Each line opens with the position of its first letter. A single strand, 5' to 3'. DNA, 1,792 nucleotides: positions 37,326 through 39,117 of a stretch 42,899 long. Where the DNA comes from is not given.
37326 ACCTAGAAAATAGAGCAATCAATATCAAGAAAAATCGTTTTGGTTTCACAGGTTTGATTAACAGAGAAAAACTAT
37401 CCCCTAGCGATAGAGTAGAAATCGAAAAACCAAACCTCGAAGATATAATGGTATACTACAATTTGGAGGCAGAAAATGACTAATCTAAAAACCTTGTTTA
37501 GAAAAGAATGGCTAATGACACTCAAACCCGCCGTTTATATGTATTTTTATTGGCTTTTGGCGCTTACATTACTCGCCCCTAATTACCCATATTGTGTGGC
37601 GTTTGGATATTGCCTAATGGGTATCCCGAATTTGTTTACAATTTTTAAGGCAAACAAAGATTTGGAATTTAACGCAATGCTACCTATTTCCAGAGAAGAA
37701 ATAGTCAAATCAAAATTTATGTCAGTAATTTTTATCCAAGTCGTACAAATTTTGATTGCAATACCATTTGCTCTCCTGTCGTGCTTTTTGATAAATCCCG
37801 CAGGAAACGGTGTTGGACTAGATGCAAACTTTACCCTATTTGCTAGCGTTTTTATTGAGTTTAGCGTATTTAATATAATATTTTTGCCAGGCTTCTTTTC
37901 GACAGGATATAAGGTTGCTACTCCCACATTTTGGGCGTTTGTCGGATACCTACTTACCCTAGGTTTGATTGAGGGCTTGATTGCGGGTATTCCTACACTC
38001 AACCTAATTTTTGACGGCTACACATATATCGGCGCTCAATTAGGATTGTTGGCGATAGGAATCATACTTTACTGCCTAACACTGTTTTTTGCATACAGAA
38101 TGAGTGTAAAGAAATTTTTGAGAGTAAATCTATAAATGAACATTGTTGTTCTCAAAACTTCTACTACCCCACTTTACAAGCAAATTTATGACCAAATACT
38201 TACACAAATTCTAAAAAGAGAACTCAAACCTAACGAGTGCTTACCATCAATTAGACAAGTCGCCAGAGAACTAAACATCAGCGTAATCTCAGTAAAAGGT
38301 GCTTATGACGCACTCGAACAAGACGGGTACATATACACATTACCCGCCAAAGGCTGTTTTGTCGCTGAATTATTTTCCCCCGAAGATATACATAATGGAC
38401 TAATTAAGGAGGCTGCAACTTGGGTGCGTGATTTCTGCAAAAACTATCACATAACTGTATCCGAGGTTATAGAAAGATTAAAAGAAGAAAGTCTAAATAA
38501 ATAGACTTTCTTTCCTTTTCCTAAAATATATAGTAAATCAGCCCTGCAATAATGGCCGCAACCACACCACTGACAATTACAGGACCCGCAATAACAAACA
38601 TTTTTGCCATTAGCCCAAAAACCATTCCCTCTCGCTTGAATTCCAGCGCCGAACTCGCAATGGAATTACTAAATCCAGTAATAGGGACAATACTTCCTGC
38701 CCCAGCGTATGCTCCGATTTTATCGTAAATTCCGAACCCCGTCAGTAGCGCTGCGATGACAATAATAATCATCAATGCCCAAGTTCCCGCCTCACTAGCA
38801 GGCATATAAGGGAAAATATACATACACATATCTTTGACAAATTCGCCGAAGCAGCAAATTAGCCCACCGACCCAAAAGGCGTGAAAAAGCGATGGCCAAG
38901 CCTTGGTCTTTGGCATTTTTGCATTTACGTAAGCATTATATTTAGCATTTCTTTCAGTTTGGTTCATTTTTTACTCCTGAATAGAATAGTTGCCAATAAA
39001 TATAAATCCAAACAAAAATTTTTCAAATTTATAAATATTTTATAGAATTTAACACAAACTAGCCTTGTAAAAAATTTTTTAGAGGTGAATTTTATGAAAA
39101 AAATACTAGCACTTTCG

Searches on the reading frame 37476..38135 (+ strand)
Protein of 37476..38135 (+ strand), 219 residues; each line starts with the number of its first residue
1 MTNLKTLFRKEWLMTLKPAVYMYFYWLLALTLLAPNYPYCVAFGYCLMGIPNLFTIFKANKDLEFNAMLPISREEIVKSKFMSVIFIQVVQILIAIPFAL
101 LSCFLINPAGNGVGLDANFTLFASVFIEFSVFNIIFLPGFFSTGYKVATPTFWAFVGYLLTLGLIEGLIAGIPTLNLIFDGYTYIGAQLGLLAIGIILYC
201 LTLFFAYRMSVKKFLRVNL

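Call 13: search_protein_families(library=pfam, proteins=[window:37476-38135:+], max_evalue=0.01)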
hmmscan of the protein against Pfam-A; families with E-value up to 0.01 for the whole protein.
window:37476-38135:+ (219 aa): 2 families
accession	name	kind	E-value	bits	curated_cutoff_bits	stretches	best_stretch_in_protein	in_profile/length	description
PF13346.12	ABC2_membrane_5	-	2e-13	50.8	25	1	7-209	2-203/205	ABC-2 family transporter protein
PF12679.13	ABC2_membrane_2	-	0.0049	16.6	27.2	1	63-131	99-166/283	ABC-2 family transporter protein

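Call 14: search_protein_families(library=phrogs, proteins=[window:37476-38135:+], max_evalue=0.001)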
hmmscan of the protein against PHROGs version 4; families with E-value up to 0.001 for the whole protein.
window:37476-38135:+ (219 aa): 0 families

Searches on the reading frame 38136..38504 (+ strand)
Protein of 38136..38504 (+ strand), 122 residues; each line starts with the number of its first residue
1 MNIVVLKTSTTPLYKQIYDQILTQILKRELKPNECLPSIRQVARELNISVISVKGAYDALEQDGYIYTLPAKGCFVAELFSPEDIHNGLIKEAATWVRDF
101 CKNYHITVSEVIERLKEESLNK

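Call 13: search_protein_families(library=pfam, proteins=[window:38136-38504:+], max_evalue=0.01)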
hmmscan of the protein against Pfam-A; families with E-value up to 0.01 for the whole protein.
window:38136-38504:+ (122 aa): 6 families
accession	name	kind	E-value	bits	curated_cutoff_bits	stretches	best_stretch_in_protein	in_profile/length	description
PF00392.27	GntR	-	7e-15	54.9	27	1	13-76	1-64/64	Bacterial regulatory proteins, gntR family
PF08784.17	RPA_C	-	8.5e-06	26.9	22.6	1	19-68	53-101/106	Replication protein A C terminal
PF01726.22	LexA_DNA_bind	-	9.6e-05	22.5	23.7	1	24-71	13-61/65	LexA DNA binding domain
PF13412.12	HTH_24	-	0.0003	20.8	21.9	1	38-66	19-47/48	Winged helix-turn-helix DNA-binding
PF13730.12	HTH_36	-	0.00032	20.9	25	1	26-66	15-55/55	Helix-turn-helix domain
PF01325.25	Fe_dep_repress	-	0.0048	17.5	26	0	37-73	23-59/60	Iron dependent repressor, N-terminal DNA binding domain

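Call 14: search_protein_families(library=phrogs, proteins=[window:38136-38504:+], max_evalue=0.001)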
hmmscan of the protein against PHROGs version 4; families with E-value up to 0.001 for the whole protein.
window:38136-38504:+ (122 aa): 4 families
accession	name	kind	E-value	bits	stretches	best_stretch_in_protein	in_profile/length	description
phrog_9285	-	unknown function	1.2e-17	64.9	1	7-95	22-110/466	-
phrog_10724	-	unknown function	9.4e-12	45.8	1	9-84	4-79/253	-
phrog_38247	-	unknown function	4.4e-06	27.4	1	9-92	9-91/228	-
phrog_391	-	DNA, RNA and nucleotide metabolism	0.00083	20.1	0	12-66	16-67/298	replication initiation O-like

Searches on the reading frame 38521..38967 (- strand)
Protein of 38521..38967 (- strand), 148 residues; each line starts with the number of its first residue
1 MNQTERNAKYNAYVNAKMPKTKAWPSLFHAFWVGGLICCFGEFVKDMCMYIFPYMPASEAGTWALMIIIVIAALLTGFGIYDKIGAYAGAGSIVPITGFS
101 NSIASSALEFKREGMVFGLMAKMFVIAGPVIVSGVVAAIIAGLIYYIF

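Call 13: search_protein_families(library=pfam, proteins=[window:38521-38967:-], max_evalue=0.01)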
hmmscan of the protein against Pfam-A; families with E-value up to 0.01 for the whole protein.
window:38521-38967:- (148 aa): 1 family
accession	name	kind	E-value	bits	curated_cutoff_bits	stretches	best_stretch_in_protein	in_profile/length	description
PF03862.18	SpoVAC_SpoVAEB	-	5.6e-37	127.1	25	1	28-144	3-117/117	SpoVAC/SpoVAEB sporulation membrane protein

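Call 14: search_protein_families(library=phrogs, proteins=[window:38521-38967:-], max_evalue=0.001)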
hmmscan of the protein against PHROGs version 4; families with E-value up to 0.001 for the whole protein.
window:38521-38967:- (148 aa): 0 families

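Call 15: find_encoding_contigs(protein=window:38521-38967:-, flank=10000, max_places=10)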
Protein window:38521-38967:- (148 aa): 19 contigs read that carry it; 10 places shown.
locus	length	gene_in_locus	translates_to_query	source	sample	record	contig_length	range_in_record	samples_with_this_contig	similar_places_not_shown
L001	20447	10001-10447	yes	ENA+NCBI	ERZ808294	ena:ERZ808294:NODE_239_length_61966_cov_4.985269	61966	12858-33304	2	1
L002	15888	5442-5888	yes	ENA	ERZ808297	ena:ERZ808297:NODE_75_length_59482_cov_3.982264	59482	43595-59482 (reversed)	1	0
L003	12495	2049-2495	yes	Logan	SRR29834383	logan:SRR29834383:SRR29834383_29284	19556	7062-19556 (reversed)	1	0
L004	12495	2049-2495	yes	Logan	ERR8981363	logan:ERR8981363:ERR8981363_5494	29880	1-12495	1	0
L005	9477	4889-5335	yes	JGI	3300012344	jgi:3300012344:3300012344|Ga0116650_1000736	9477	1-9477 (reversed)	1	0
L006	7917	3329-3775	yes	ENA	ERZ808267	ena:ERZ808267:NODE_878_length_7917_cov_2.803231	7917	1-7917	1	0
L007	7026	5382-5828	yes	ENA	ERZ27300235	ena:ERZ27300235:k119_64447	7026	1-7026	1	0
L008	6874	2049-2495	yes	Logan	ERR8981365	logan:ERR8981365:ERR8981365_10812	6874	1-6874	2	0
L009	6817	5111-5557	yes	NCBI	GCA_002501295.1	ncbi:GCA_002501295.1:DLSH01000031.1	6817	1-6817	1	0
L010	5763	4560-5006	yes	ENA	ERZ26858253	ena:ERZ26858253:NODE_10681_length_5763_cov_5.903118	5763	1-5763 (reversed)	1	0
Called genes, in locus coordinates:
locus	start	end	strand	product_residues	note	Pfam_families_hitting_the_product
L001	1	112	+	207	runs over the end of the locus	PF04542:Sigma70_r2, PF00196:GerE (faint)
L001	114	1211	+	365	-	PF05496:RuvB_N (faint), PF06068:TIP49 (faint), PF13177:DNA_pol3_delta2, PF00004:AAA, PF07728:AAA_5 (weak), PF22608:DNAX_ATPase_lid, PF12169:DNA_pol3_gamma3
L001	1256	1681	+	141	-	-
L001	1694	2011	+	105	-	PF02575:YbaB_DNA_bd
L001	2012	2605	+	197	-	PF21176:RecR_HhH, PF02132:RecR_ZnF (weak), PF01751:Toprim, PF13662:Toprim_4, PF21175:RecR_C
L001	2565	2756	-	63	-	-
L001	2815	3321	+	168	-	-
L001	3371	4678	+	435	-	PF01743:PolyA_pol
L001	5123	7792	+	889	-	PF09479:Flg_new, PF18998:Flg_new_2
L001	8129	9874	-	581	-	-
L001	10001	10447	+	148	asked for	PF03862:SpoVAC_SpoVAEB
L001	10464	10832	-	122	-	PF08784:RPA_C (weak), PF00392:GntR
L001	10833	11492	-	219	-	PF13346:ABC2_membrane_5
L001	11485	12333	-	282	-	PF00005:ABC_tran, PF13304:AAA_21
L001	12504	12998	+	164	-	PF02075:RuvC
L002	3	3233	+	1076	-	?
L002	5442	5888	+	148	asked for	PF03862:SpoVAC_SpoVAEB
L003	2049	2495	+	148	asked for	PF03862:SpoVAC_SpoVAEB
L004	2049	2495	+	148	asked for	PF03862:SpoVAC_SpoVAEB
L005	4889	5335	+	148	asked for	PF03862:SpoVAC_SpoVAEB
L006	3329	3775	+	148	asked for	PF03862:SpoVAC_SpoVAEB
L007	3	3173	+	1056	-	?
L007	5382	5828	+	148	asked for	PF03862:SpoVAC_SpoVAEB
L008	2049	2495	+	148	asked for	PF03862:SpoVAC_SpoVAEB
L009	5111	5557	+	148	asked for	PF03862:SpoVAC_SpoVAEB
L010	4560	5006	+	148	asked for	PF03862:SpoVAC_SpoVAEB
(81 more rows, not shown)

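Call 22: find_related_loci(query=window:38521-38967:-, collection=genome_contigs, flank=10000)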
Query window:38521-38967:- (148 aa) in genome_contigs; peptide patterns used: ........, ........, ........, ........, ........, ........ (x = any residue, [..] = any of these).
599 stretches matched a pattern (row limit reached: there are more); 559 encode a relative of the query (tblastn E <= 1e-3); the best 80 are kept; 80 distinct loci.
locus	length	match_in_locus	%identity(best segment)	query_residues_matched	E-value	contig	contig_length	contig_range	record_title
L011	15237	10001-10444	93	1-148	2e-90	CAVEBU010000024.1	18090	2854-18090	Alistipes finegoldii isolate H07668-L1_cleanbin_000033 genome assembly, contig: Spades_H07668-L1_contig_1397, whole geno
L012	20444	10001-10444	89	1-148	2e-86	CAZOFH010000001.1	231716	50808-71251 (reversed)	MAG TPA_asm: uncultured Christensenella sp. isolate SRP313737_co1_325 genome assembly, contig: NODE_32_length_231716_cov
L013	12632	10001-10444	70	1-148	2e-66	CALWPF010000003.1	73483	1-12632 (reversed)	MAG: uncultured Clostridia bacterium isolate BRZ_AN__bin7 genome assembly, contig: BRZ_AN__NODE_541_length_73483_cov_5.4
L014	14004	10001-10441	67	1-148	4e-62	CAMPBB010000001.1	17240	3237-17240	MAG: uncultured Clostridia bacterium isolate SRR873610_bin.8_metaWRAP_v1.3_MAG genome assembly, contig: NODE_6274_length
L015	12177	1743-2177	61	1-145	2e-58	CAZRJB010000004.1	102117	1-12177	MAG TPA_asm: uncultured Lachnospiraceae bacterium isolate SRP313737_co1_95 genome assembly, contig: NODE_320_length_1021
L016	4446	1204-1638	61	1-145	3e-57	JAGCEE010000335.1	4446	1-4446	MAG: Clostridia bacterium isolate RGIG9710 Yak_Omasum-3__c1610034, whole genome shotgun sequence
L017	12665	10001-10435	59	1-145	3e-56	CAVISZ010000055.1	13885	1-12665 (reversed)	uncultured Eubacteriales bacterium isolate H07681-L1_cleanbin_000057 genome assembly, contig: Spades_H07681-L1_contig_29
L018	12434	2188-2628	59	1-147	7e-56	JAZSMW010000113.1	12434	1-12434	MAG: Clostridia bacterium isolate T1900044552_TS20190018.MAGScoT_cleanbin_000046 SGB_256_k141_2824566, whole genome shot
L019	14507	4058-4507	55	1-147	1e-47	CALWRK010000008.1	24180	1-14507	MAG: uncultured Clostridia bacterium isolate BRZ_AA__bin28 genome assembly, contig: BRZ_AA__NODE_1980_length_24180_cov_6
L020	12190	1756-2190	52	4-148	1e-47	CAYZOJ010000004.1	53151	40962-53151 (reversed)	MAG TPA_asm: uncultured Christensenellaceae bacterium isolate SRP225648_co1_589 genome assembly, contig: NODE_1045_lengt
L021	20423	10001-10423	57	7-147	2e-47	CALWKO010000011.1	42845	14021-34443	MAG: uncultured Clostridia bacterium isolate BRZ_DA__bin30 genome assembly, contig: BRZ_DA__NODE_1103_length_42845_cov_6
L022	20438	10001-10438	52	1-147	6e-47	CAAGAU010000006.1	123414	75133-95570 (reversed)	MAG TPA_asm: Clostridia bacterium, isolate HGM11438, WGS project CAAGAU010000000 data, contig: SRS476034_14_k119_19621,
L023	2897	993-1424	56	3-147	1e-46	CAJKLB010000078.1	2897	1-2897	MAG TPA_asm: uncultured Selenomonadales bacterium isolate ERR321594-bin.40 genome assembly, contig: NODE_16816_length_28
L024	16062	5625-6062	54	2-148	9e-47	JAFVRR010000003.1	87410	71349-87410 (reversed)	MAG: Clostridia bacterium isolate RGIG5333 Sheep_Colon-2__c69, whole genome shotgun sequence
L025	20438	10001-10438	55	2-147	3e-46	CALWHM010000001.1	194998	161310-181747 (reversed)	MAG: uncultured Clostridia bacterium isolate BRZ_DA__bin49 genome assembly, contig: BRZ_DA__NODE_99_length_194998_cov_7.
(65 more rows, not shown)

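Call 72: list_cluster_members(proteins=[window:38521-38967:-, window:39094-40839:+])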
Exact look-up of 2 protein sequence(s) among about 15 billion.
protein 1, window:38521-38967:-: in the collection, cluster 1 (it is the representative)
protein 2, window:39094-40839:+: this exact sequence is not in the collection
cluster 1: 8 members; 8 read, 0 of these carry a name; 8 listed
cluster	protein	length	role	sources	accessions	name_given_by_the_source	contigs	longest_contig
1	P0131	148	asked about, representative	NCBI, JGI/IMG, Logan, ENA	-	-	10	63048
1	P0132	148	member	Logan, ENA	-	-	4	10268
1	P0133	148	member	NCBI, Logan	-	-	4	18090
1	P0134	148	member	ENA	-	-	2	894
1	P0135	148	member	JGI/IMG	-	-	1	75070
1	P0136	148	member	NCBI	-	-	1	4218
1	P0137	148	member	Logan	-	-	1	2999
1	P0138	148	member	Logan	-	-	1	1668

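Call 73: find_encoding_contigs(protein=P0132, flank=6000, max_places=4)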
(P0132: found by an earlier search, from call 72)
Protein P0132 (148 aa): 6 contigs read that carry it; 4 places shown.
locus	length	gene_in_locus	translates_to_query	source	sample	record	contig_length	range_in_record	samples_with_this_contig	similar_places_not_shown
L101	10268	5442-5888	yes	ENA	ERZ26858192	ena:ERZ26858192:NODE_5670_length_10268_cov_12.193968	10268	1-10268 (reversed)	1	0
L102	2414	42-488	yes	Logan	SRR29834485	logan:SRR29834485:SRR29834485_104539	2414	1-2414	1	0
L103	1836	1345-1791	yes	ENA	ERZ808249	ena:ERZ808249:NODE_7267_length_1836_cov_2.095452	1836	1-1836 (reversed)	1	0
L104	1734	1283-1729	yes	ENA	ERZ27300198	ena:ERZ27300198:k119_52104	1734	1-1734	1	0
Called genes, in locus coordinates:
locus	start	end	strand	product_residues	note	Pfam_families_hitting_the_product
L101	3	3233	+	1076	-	?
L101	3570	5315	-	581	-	-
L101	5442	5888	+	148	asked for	PF03862:SpoVAC_SpoVAEB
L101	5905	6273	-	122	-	PF08784:RPA_C (weak), PF00392:GntR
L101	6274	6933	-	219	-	PF13346:ABC2_membrane_5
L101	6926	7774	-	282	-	PF00005:ABC_tran, PF13304:AAA_21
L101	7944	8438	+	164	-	PF02075:RuvC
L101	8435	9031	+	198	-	PF01330:RuvA_N, PF14520:HHH_5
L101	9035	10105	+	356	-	PF05496:RuvB_N, PF00004:AAA, PF07728:AAA_5 (weak), PF13173:AAA_14 (faint), PF17864:AAA_lid_4, PF05491:WHD_RuvB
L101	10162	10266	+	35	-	?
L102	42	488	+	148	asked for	PF03862:SpoVAC_SpoVAEB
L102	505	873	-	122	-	PF08784:RPA_C (weak), PF00392:GntR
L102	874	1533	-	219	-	PF13346:ABC2_membrane_5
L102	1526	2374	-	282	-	PF00005:ABC_tran, PF13304:AAA_21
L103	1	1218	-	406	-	?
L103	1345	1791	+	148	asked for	PF03862:SpoVAC_SpoVAEB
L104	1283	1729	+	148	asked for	PF03862:SpoVAC_SpoVAEB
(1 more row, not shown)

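Call 75: find_encoding_contigs(protein=P0137, flank=6000, max_places=4)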
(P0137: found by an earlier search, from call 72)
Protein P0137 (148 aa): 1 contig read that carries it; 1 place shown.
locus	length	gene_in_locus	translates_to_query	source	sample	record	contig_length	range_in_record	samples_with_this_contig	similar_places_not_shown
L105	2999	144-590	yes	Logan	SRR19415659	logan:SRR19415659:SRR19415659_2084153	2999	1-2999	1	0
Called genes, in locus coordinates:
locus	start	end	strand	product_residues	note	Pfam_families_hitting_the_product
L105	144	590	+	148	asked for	PF03862:SpoVAC_SpoVAEB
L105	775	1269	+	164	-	PF02075:RuvC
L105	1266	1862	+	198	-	PF01330:RuvA_N, PF14520:HHH_5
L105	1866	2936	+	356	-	PF05496:RuvB_N, PF00004:AAA, PF07728:AAA_5 (weak), PF13173:AAA_14 (faint), PF17864:AAA_lid_4, PF05491:WHD_RuvB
